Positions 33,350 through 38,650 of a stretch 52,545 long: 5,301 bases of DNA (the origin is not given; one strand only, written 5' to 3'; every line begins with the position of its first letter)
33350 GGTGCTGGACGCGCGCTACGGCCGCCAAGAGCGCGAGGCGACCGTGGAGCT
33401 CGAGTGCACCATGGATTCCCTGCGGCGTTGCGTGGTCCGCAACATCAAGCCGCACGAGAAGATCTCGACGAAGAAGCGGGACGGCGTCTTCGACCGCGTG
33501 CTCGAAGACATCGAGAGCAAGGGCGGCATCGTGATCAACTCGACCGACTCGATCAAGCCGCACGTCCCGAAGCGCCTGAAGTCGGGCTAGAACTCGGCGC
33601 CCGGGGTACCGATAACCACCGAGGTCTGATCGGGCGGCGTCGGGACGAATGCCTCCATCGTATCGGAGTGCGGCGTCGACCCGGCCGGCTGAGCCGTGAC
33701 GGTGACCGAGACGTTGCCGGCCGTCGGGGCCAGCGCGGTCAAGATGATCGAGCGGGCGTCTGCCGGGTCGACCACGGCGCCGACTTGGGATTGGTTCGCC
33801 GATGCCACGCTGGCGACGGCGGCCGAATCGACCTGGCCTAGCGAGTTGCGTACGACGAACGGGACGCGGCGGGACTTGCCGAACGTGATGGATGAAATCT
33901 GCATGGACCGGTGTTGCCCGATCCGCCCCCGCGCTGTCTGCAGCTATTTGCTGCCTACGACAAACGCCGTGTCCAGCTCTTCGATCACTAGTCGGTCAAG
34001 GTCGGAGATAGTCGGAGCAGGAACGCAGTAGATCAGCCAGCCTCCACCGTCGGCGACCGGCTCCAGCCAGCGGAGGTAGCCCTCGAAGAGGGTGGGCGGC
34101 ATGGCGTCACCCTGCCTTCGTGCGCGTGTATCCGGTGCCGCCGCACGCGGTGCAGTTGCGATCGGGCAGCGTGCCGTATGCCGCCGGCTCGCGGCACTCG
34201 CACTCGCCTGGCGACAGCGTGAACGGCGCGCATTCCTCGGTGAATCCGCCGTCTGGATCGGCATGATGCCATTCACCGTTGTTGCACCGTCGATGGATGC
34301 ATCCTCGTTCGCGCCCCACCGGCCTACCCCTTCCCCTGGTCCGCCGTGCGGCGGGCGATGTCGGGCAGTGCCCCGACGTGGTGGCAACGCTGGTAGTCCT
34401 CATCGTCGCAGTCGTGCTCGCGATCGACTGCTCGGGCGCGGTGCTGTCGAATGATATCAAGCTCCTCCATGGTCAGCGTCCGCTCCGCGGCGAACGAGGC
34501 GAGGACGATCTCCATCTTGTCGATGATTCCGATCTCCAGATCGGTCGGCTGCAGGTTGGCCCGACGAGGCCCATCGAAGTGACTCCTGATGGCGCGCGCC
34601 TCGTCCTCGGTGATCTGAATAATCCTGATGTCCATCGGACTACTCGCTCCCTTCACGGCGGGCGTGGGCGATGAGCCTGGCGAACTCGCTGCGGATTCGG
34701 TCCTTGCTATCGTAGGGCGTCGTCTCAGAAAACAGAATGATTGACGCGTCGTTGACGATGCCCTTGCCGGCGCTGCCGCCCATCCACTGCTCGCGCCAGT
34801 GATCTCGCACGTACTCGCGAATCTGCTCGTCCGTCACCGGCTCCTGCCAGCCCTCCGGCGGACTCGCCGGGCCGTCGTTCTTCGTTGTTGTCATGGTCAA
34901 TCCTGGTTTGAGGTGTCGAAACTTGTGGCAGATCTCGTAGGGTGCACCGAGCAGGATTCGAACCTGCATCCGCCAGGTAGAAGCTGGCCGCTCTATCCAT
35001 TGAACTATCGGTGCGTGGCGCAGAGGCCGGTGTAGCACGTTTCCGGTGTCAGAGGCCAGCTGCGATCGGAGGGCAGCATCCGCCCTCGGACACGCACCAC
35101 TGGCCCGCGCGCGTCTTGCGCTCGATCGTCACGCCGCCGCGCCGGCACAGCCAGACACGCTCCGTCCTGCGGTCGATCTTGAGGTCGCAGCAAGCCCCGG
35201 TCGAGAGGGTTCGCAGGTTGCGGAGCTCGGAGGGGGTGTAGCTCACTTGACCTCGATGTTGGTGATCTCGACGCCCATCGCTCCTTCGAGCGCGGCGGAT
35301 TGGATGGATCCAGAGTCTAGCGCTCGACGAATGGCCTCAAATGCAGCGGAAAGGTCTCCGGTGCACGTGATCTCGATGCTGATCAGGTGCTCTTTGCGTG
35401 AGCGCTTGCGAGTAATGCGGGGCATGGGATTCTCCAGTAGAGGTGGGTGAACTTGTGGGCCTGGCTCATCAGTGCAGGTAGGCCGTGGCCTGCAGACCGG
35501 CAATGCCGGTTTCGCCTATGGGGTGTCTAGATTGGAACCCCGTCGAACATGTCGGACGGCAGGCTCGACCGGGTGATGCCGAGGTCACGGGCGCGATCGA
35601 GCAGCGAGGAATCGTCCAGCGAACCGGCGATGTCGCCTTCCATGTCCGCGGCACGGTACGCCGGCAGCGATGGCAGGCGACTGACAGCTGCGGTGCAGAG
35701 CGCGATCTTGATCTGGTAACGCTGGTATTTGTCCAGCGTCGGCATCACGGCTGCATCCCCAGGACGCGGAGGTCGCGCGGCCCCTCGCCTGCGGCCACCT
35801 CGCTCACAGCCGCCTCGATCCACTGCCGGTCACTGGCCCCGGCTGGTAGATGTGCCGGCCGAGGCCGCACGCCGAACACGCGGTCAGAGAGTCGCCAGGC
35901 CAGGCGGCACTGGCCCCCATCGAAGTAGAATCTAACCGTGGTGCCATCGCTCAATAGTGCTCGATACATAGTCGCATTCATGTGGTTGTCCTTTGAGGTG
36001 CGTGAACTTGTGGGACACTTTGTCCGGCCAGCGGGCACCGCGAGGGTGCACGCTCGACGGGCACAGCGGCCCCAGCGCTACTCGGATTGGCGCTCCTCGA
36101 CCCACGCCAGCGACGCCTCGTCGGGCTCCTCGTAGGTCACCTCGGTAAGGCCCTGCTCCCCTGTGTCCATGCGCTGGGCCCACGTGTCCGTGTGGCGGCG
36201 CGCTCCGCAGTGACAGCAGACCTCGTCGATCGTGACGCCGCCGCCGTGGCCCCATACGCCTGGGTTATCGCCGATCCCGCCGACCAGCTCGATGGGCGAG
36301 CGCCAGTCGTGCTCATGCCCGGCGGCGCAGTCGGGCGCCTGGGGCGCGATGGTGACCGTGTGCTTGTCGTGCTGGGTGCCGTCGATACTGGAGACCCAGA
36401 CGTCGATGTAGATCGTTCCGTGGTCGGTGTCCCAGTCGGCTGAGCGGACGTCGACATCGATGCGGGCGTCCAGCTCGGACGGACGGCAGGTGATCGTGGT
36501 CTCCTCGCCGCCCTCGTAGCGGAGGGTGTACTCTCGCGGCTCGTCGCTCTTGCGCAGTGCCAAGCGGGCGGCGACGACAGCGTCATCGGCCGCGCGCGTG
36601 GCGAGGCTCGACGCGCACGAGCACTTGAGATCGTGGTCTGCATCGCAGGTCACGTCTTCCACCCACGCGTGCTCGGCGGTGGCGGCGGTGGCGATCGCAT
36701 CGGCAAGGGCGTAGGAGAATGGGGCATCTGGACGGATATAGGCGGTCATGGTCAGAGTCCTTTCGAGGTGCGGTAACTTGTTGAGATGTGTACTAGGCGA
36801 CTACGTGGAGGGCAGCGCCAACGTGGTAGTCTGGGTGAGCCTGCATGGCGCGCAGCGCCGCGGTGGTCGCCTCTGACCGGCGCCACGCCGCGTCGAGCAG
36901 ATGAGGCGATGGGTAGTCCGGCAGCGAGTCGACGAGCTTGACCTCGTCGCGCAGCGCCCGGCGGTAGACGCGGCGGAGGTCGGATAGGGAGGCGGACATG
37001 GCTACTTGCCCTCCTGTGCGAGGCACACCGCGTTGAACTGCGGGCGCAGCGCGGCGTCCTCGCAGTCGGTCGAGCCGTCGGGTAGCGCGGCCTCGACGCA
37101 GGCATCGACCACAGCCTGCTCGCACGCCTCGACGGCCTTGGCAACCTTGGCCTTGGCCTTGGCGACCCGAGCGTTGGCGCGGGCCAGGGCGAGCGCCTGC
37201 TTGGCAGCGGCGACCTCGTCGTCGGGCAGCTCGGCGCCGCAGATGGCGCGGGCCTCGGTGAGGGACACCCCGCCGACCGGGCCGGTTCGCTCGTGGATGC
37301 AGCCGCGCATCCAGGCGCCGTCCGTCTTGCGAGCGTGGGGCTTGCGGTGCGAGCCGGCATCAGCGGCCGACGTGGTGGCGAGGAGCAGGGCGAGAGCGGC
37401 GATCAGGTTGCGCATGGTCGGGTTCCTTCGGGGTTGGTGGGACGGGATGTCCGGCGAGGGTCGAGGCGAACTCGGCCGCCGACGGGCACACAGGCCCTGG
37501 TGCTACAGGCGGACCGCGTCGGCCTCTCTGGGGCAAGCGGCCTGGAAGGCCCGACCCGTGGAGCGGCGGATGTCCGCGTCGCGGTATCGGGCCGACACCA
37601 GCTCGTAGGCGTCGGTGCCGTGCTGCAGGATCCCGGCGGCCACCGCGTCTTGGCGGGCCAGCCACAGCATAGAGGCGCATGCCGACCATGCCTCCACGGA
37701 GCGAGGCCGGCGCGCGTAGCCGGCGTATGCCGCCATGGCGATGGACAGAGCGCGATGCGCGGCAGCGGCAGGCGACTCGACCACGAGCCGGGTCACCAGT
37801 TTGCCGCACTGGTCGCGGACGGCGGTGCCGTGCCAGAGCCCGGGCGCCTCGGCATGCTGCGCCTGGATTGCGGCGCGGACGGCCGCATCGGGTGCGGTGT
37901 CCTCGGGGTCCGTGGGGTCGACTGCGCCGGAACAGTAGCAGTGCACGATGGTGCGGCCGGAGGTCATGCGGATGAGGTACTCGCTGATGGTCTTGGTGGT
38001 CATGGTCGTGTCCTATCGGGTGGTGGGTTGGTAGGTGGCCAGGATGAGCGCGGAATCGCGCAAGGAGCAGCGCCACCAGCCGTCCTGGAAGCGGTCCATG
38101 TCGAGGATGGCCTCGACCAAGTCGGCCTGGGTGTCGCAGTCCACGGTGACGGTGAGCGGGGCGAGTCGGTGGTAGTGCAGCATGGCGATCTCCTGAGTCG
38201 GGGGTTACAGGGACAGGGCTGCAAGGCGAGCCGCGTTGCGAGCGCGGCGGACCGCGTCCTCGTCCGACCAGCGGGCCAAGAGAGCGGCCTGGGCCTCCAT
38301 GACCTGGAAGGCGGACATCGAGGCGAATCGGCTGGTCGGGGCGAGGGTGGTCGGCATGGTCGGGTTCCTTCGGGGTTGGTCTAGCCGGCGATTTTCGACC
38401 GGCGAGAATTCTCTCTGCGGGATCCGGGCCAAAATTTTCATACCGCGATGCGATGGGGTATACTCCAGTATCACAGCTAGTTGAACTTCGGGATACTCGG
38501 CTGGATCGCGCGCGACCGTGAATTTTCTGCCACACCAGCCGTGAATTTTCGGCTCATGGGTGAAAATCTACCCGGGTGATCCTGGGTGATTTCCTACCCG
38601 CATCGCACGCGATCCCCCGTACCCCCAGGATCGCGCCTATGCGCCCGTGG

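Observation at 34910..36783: Rigid 17-nt element (coding strand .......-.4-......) placed 13-15 nt upstream of four early-gene start codons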

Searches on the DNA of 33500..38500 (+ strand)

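Call 4: search_dna_similar(query=window:33500-38500:+, collection=phages, mode=near, max_rows=30)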
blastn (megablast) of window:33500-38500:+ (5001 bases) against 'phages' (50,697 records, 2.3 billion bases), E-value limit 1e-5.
No match.

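Call 9: search_dna_similar(query=window:34600-37400:+, collection=phages, mode=distant, max_rows=25)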
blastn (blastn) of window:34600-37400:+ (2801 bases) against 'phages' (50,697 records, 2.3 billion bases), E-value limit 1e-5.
Records with a match: 3; places in all: 3; records where one place covers at least 80% of the query: 0.
Best place of each record, by identity: 60-80% 3.
By first word of the organism name: Escherichia 3.
By host as written in the record: Escherichia coli KBP135 2; Escherichia coli 1.
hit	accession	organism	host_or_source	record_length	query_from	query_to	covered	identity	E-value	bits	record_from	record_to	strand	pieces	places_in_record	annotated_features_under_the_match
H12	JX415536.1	Escherichia phage ECBP2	Escherichia coli KBP135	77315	339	418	3%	77.8%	9e-7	63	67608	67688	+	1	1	tRNA-Arg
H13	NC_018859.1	Escherichia phage ECBP2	Escherichia coli KBP135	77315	339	418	3%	77.8%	9e-7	63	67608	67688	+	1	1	tRNA-Arg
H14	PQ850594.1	Escherichia phage AnnaHegner_Bas87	Escherichia coli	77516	342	415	3%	78.7%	3e-6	61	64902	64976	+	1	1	tRNA-Arg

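Call 90: search_rna_families(source=window, start=35380, end=36120, threshold=evalue, max_evalue=10, show_alignments=4)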
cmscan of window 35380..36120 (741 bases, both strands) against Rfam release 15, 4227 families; matches with E-value up to 10: 2.
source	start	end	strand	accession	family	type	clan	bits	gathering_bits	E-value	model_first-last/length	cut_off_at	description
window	35455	35517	-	RF02276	Hammerhead_II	Gene; ribozyme;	CL00010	33.2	37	8e-05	1-66/66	no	Hammerhead ribozyme (type II)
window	35437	35543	+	RF01721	Pseudomon-groES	Cis-reg;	-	13.8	50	7.3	1-111/111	no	Pseudomon-groES RNA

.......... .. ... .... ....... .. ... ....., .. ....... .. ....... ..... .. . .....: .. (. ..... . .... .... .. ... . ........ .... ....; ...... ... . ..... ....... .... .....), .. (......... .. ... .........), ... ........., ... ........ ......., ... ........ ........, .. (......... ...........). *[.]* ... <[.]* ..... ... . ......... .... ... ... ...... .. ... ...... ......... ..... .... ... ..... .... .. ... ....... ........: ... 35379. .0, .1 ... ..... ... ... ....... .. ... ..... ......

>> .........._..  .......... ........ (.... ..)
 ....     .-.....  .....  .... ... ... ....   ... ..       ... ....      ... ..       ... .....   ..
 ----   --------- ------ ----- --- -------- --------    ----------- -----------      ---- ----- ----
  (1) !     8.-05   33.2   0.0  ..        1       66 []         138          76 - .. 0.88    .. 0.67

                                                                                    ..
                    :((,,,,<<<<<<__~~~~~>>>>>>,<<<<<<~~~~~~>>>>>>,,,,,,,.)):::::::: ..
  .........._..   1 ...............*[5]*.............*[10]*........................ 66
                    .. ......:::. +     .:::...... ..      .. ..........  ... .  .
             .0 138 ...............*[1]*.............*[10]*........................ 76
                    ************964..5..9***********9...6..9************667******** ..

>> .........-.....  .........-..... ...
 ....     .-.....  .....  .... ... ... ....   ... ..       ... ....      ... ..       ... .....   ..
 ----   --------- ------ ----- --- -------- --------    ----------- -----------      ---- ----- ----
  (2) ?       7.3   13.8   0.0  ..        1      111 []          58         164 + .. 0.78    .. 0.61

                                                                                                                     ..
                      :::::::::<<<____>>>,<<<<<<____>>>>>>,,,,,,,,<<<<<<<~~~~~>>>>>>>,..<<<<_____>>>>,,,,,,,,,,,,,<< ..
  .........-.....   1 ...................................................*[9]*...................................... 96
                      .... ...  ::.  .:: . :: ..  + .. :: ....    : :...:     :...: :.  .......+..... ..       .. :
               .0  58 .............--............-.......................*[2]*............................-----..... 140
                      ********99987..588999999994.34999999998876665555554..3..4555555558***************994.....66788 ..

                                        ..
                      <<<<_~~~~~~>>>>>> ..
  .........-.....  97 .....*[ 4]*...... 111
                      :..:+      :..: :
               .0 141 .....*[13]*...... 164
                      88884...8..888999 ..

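Call 111: build_rna_model(alignment_id=A4, structure=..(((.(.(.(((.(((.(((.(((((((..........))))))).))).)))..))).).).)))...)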
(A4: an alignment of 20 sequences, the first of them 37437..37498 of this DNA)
Model R1 built from alignment A4 (20 sequences, 70 columns); structure: as given.
model positions 64; base pairs 21; branch points 0; effective number of sequences 12.71; information 0.875 bits per position. Calibrated on 0.2 Mb of random sequence (short: E-values are rough).
structure used (alignment columns):
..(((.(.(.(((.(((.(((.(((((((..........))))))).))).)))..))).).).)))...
